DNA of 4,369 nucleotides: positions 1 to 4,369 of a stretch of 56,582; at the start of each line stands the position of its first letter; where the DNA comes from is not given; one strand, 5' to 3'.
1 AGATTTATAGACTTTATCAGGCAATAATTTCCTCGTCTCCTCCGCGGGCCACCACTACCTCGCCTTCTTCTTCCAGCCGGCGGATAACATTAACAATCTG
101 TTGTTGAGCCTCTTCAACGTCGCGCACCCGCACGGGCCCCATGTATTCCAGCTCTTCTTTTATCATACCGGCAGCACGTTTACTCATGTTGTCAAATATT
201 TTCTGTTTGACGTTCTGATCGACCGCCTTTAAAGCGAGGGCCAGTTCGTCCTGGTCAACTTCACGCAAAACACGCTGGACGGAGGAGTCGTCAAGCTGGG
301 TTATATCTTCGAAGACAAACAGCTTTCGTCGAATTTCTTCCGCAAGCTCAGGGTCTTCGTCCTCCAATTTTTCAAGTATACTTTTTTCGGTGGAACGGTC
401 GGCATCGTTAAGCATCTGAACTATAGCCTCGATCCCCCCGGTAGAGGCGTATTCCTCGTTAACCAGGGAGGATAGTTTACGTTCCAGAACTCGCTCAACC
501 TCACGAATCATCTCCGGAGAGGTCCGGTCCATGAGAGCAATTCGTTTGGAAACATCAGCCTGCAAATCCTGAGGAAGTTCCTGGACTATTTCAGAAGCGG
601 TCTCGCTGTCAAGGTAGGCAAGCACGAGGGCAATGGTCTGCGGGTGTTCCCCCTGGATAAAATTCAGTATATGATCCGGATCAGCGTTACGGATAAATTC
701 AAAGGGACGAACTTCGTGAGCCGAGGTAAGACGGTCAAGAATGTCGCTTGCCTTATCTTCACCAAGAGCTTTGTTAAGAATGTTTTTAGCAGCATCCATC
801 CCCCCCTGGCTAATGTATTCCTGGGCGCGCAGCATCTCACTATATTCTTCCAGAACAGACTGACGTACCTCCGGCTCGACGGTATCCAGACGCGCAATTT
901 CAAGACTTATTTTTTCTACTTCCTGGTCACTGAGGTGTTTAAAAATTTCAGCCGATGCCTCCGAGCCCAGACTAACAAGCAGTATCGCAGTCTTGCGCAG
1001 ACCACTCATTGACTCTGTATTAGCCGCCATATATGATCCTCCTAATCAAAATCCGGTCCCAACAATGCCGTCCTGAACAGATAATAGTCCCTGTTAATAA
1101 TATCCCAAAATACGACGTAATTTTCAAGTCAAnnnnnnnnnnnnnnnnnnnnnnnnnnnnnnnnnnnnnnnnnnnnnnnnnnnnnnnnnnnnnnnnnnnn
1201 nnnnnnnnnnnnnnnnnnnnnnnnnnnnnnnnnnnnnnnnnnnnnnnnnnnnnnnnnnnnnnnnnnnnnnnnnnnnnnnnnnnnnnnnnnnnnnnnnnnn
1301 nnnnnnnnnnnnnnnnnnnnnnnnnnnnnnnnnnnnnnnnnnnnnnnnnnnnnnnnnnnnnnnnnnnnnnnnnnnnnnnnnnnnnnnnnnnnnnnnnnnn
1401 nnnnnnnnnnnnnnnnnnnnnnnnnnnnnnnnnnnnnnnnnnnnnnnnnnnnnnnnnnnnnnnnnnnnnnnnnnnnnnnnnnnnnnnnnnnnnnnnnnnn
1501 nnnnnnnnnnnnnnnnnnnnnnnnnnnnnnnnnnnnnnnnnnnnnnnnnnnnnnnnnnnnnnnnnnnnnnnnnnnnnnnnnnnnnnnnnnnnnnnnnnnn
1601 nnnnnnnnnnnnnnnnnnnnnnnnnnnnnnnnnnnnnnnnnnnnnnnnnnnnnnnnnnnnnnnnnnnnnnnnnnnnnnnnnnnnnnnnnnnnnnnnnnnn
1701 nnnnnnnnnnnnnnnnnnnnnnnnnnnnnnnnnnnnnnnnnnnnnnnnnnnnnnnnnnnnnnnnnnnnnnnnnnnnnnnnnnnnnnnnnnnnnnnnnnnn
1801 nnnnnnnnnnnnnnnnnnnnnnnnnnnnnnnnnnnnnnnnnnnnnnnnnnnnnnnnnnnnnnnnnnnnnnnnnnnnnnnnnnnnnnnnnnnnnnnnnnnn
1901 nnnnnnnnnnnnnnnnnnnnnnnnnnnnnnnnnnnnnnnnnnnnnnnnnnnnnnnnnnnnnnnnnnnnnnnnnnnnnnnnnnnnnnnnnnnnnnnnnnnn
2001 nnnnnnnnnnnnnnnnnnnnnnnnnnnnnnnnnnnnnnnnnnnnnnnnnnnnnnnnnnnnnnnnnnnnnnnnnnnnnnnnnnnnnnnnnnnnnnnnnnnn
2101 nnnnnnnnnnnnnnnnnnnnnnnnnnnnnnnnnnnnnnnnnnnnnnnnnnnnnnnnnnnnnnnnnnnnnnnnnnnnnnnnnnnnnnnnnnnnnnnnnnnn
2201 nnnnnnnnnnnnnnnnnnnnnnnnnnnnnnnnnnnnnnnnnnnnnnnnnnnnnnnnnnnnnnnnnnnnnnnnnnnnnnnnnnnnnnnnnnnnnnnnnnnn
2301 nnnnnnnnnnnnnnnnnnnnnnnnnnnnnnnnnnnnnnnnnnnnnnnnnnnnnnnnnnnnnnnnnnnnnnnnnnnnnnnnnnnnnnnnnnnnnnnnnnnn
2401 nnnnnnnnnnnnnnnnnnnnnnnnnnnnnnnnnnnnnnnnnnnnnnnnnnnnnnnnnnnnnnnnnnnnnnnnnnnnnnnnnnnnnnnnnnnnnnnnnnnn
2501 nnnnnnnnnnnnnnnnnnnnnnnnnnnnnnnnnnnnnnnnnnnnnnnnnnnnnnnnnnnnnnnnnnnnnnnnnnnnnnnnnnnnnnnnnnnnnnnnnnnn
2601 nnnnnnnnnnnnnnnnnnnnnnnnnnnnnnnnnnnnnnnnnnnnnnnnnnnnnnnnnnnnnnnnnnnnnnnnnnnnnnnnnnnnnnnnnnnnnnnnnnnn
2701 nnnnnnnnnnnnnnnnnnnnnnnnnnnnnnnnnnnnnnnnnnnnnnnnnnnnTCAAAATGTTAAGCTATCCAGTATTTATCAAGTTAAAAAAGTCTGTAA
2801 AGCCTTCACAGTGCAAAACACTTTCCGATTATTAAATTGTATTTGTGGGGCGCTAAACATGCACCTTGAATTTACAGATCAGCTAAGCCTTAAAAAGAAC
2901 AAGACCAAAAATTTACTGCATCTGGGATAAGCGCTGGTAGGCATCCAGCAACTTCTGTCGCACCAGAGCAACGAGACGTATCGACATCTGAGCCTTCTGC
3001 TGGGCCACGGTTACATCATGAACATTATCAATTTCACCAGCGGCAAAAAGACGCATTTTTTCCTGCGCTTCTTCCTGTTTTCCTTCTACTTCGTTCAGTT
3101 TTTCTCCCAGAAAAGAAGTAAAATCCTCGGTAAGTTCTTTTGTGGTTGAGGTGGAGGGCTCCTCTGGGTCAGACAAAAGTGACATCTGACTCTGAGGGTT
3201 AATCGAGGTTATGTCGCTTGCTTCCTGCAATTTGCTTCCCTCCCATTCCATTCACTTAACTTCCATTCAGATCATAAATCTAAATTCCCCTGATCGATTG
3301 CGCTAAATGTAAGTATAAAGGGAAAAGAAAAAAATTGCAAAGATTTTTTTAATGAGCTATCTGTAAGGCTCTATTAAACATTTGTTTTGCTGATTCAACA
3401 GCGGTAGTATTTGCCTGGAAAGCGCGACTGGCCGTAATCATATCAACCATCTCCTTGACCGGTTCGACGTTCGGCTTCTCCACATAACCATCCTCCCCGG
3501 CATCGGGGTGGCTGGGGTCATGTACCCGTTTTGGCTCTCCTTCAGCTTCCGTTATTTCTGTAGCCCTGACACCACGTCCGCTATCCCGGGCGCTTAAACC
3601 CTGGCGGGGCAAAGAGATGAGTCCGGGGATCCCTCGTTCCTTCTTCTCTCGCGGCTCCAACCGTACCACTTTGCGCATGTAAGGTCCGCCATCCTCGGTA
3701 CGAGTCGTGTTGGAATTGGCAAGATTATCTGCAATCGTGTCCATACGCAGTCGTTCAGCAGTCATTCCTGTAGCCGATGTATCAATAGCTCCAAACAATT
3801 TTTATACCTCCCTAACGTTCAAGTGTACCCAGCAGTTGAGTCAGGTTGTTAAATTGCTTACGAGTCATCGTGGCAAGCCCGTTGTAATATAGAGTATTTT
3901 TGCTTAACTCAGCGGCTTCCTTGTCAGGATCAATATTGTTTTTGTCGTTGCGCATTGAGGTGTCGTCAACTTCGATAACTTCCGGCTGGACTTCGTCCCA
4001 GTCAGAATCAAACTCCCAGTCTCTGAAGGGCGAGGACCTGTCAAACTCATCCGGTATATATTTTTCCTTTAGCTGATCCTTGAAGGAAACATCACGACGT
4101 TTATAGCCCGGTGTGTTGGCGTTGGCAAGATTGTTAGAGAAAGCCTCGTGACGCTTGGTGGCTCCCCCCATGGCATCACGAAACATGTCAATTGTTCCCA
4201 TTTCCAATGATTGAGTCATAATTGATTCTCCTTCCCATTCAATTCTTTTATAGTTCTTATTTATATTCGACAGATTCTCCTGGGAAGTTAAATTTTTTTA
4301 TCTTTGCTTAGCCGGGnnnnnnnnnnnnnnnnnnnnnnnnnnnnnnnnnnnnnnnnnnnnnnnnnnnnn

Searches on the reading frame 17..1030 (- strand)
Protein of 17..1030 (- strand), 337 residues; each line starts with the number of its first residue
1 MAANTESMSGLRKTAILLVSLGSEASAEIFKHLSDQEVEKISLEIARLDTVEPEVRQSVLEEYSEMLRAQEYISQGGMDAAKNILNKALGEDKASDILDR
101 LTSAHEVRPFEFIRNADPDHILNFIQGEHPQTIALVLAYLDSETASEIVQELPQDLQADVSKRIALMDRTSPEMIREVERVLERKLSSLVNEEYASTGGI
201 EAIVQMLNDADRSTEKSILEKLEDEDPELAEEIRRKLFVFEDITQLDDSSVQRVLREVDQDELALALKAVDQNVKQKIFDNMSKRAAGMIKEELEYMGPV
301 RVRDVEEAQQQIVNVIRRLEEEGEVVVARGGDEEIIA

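Call 15: search_protein_families(library=pfam, proteins=[window:17-1030:-], max_evalue=0.001)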
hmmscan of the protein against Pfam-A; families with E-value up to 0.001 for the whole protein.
window:17-1030:- (337 aa): 4 families
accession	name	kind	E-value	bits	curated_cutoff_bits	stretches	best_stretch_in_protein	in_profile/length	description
PF01706.21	FliG_C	-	3.5e-49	166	23.3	1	220-326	1-107/108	FliG C-terminal domain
PF14842.11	FliG_N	-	7.5e-48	161.9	25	2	8-110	2-104/104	FliG N-terminal domain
PF14841.11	FliG_M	-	4.6e-36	123.3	25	2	118-192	1-75/76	FliG middle domain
PF03448.22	MgtE_N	-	3.9e-10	40.6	25.9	0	202-296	5-99/102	MgtE intracellular N domain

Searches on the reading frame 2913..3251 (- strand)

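Call 15: search_protein_families(library=pfam, proteins=[window:2913-3251:-], max_evalue=0.001)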
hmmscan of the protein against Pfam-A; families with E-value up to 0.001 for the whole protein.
window:2913-3251:- (112 aa): 1 family
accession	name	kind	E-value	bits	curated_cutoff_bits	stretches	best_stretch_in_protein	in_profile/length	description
PF02049.23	FliE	-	2.7e-21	75.9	22.4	1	31-112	7-88/89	Flagellar hook-basal body complex protein FliE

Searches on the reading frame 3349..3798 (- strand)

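Call 15: search_protein_families(library=pfam, proteins=[window:3349-3798:-], max_evalue=0.001)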
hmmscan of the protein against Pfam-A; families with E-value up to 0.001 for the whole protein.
window:3349-3798:- (149 aa): 2 families
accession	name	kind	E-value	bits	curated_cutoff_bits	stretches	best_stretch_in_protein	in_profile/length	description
PF06429.18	Flg_bbr_C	-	3.4e-17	62.1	23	1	103-147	2-46/46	Flagellar basal body rod FlgEFG protein C-terminal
PF00460.25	Flg_bb_rod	-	4.4e-08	33.4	20.7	1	5-33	1-29/31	Flagella basal body rod protein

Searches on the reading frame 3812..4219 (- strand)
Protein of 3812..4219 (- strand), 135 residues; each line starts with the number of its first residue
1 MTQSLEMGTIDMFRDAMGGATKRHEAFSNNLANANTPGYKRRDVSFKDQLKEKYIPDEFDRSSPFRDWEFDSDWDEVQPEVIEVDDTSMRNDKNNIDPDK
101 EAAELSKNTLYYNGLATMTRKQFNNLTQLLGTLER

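Call 15: search_protein_families(library=pfam, proteins=[window:3812-4219:-], max_evalue=0.001)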
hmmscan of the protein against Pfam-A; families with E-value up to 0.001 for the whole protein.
window:3812-4219:- (135 aa): 1 family
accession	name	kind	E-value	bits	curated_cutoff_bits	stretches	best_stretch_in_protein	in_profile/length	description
PF00460.25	Flg_bb_rod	-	2.8e-06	27.6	20.7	1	24-40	15-31/31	Flagella basal body rod protein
